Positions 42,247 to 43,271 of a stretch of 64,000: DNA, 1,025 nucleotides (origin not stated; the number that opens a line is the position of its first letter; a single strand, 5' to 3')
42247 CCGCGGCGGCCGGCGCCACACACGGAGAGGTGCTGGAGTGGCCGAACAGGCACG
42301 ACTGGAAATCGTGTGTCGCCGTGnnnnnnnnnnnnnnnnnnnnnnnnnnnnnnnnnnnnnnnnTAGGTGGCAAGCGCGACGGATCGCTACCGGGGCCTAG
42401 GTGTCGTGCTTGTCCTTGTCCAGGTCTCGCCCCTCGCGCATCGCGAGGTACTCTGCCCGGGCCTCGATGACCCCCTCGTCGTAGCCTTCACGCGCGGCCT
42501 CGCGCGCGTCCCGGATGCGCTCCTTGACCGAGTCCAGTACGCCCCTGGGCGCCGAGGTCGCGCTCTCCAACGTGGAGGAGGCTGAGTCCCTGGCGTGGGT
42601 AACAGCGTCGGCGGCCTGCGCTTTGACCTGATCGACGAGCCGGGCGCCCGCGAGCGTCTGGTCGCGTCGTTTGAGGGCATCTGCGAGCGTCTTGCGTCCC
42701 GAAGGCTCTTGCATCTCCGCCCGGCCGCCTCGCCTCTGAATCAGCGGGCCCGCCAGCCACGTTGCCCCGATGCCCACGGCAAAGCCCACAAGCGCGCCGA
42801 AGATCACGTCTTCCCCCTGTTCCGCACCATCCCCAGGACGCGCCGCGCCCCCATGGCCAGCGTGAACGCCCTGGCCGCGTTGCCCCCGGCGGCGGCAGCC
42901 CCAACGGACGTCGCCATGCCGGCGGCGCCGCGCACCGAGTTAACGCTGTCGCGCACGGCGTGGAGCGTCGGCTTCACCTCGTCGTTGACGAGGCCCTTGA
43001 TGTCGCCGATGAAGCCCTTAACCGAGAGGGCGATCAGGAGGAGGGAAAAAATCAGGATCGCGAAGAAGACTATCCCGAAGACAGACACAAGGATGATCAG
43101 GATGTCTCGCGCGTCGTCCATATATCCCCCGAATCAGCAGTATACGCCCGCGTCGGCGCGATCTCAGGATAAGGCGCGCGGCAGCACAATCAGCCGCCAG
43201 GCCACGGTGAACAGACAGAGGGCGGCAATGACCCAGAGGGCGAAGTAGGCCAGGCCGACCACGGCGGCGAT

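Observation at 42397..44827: c-di-AMP riboswitch-controlled IPCT/DIPPS-like operon with DUF948/YtxH-like genes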

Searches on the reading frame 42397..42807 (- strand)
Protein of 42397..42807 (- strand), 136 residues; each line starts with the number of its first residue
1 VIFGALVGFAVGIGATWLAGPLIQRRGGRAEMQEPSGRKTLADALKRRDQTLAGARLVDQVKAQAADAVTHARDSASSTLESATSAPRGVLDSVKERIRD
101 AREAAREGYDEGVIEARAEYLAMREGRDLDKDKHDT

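Call 4: search_protein_families(library=pfam, proteins=[window:42397-42807:-], max_evalue=0.01)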
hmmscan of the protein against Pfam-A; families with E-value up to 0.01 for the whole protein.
window:42397-42807:- (136 aa): 1 family
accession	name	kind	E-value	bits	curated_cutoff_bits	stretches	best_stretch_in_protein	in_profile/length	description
PF01442.23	Apolipoprotein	-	0.0085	16.3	90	1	58-117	112-171/190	Apolipoprotein A1/A4/E domain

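Call 5: search_protein_families(library=ncbifam, proteins=[window:42397-42807:-], max_evalue=0.01)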
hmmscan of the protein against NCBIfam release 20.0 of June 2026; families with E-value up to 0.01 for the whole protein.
window:42397-42807:- (136 aa): 0 families

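Call 8: search_protein_families(library=pfam, proteins=[window:42397-42807:-], max_evalue=10)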
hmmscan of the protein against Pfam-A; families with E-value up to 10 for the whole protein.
window:42397-42807:- (136 aa): 4 families
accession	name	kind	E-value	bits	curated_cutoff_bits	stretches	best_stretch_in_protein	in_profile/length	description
PF01442.23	Apolipoprotein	-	0.0085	16.3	90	1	58-117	112-171/190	Apolipoprotein A1/A4/E domain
PF15825.10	FAM25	-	0.034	14.9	27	1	36-74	19-59/65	FAM25 family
PF19102.7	DUF5789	-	0.041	14.3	21.7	1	23-53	23-53/75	Family of unknown function (DUF5789)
PF05957.18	DUF883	-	0.47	10.9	25.4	2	52-79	24-50/53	DUF883 N-terminal domain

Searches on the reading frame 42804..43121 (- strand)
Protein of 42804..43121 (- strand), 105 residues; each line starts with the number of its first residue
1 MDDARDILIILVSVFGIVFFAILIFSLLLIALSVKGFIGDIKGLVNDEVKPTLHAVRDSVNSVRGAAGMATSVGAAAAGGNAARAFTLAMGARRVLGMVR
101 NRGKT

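Call 4: search_protein_families(library=pfam, proteins=[window:42804-43121:-], max_evalue=0.01)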
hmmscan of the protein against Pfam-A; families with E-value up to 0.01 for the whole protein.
window:42804-43121:- (105 aa): 0 families

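Call 5: search_protein_families(library=ncbifam, proteins=[window:42804-43121:-], max_evalue=0.01)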
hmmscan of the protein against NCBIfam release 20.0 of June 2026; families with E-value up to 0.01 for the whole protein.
window:42804-43121:- (105 aa): 0 families

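Call 8: search_protein_families(library=pfam, proteins=[window:42804-43121:-], max_evalue=10)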
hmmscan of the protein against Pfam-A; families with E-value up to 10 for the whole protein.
window:42804-43121:- (105 aa): 1 family
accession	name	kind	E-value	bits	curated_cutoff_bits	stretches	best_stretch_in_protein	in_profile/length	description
PF22700.2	MVD-like_N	-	0.069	13.2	27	1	50-94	78-123/157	Diphosphomevalonate decarboxylase-like N-terminal domain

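Call 57: find_homologous_proteins(query=window:42804-43121:-, max_evalue=0.01)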
Query window:42804-43121:- (105 aa): 3 proteins with E <= 0.01 among 40 candidates.
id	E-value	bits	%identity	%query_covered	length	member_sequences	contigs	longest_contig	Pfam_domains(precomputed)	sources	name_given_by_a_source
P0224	4.0e-37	144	75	99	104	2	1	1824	-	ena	-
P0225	2.0e-36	142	71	99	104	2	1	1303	-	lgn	-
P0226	1.7e-34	136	68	99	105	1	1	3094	-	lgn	-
